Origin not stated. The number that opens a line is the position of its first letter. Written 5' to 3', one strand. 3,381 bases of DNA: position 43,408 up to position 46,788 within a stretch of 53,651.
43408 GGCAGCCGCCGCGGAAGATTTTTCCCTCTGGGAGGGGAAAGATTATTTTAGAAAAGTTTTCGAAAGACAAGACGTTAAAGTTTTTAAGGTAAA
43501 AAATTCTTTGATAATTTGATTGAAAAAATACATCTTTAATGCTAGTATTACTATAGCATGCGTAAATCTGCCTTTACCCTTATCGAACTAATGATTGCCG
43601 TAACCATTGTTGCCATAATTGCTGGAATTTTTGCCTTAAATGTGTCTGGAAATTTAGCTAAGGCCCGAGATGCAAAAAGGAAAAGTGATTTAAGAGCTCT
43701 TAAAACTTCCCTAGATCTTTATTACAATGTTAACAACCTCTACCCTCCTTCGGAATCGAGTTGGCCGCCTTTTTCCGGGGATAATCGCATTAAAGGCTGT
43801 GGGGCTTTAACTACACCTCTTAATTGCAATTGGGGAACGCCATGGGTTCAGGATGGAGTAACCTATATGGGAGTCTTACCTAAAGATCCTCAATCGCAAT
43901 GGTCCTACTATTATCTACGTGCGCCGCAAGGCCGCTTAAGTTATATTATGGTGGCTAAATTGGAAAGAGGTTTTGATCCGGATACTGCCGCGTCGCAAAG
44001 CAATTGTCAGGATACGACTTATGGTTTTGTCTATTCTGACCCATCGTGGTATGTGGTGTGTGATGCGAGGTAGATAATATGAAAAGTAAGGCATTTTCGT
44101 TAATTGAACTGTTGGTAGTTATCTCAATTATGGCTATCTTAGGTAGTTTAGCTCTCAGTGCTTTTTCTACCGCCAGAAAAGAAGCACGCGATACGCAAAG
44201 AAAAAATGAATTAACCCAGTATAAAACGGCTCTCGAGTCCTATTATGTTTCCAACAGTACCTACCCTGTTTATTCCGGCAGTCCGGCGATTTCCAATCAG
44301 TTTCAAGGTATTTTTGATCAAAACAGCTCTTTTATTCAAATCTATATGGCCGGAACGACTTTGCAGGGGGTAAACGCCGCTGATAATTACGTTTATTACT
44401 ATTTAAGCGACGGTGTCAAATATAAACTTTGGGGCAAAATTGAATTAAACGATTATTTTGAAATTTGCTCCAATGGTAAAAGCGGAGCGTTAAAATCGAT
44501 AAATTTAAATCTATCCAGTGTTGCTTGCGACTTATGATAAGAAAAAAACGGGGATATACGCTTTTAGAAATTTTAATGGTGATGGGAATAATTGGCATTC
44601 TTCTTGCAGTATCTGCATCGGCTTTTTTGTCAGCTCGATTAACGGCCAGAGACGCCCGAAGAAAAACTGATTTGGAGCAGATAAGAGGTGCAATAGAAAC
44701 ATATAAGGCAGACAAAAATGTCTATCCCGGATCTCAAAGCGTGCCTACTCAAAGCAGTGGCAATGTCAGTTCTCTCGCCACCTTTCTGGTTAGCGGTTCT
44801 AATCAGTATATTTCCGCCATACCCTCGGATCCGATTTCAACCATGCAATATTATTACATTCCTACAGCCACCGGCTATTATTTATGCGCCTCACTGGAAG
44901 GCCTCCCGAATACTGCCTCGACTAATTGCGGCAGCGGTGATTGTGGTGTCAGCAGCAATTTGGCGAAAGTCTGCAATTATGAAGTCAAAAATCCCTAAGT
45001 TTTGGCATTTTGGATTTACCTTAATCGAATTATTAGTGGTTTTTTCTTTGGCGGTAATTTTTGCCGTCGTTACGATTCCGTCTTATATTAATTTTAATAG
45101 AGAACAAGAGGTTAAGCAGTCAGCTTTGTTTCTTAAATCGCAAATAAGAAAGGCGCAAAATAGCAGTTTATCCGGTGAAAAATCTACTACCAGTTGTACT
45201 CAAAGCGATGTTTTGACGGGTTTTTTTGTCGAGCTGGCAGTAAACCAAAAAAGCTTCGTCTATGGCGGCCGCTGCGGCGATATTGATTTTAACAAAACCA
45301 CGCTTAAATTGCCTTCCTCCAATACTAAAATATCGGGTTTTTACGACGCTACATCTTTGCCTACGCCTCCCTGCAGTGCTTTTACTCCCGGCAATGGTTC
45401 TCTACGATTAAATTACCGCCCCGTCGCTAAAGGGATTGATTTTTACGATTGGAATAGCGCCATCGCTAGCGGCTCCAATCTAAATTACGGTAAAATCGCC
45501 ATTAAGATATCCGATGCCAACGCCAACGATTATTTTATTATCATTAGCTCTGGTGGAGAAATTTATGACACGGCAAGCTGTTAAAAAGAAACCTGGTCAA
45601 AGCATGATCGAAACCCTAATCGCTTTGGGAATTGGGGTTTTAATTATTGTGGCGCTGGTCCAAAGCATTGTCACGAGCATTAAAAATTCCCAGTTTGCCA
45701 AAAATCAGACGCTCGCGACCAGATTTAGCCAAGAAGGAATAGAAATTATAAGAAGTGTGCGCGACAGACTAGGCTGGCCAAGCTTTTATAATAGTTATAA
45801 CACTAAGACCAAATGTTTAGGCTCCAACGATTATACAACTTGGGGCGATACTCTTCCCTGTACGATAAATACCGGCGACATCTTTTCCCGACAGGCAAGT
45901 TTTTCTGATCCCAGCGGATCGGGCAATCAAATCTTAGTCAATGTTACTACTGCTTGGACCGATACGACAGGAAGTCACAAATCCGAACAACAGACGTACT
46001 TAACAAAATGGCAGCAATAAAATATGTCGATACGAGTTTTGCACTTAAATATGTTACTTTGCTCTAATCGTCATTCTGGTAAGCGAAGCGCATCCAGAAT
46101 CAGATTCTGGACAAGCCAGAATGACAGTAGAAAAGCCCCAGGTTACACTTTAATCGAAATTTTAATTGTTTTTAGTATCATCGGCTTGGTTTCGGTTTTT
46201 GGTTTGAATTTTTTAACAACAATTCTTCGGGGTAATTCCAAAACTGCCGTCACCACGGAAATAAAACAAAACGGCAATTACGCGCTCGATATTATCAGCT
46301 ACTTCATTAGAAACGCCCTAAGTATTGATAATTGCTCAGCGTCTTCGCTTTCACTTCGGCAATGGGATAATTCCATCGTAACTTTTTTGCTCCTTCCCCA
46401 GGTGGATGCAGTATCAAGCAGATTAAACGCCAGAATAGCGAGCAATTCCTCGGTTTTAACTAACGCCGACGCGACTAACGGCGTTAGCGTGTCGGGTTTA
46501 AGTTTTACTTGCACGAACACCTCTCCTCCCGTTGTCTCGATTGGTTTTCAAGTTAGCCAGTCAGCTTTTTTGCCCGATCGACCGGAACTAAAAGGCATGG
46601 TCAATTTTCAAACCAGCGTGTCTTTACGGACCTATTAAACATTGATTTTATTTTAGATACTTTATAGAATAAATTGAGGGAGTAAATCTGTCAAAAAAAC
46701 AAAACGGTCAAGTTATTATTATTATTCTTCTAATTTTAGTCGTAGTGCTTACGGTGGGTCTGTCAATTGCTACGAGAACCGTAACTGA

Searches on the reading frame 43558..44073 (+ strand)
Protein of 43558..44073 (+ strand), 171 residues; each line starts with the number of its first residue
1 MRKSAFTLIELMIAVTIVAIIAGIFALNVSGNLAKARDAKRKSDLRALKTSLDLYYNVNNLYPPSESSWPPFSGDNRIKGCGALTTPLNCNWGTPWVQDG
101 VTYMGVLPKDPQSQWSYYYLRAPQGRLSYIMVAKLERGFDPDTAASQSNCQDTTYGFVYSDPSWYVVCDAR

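Call 28: search_protein_families(library=pfam, proteins=[window:43558-44073:+], max_evalue=0.001)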
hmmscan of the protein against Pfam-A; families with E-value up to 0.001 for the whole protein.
window:43558-44073:+ (171 aa): 1 family
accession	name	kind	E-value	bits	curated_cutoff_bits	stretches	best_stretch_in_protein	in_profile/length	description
PF07963.17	N_methyl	-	5.6e-07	29.3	21.2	1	2-24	3-25/27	Prokaryotic N-terminal methylation motif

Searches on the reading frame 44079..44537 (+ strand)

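Call 28: search_protein_families(library=pfam, proteins=[window:44079-44537:+], max_evalue=0.001)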
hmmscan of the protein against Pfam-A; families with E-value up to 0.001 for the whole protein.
window:44079-44537:+ (152 aa): 1 family
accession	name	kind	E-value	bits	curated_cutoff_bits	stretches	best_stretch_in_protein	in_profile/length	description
PF07963.17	N_methyl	-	1.6e-06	27.9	21.2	1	2-26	3-27/27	Prokaryotic N-terminal methylation motif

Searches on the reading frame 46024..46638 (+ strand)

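Call 28: search_protein_families(library=pfam, proteins=[window:46024-46638:+], max_evalue=0.001)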
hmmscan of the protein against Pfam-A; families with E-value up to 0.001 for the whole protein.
window:46024-46638:+ (204 aa): 1 family
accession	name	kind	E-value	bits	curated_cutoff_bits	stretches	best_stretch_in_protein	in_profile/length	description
PF07963.17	N_methyl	-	5.6e-05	23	21.2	1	36-59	2-25/27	Prokaryotic N-terminal methylation motif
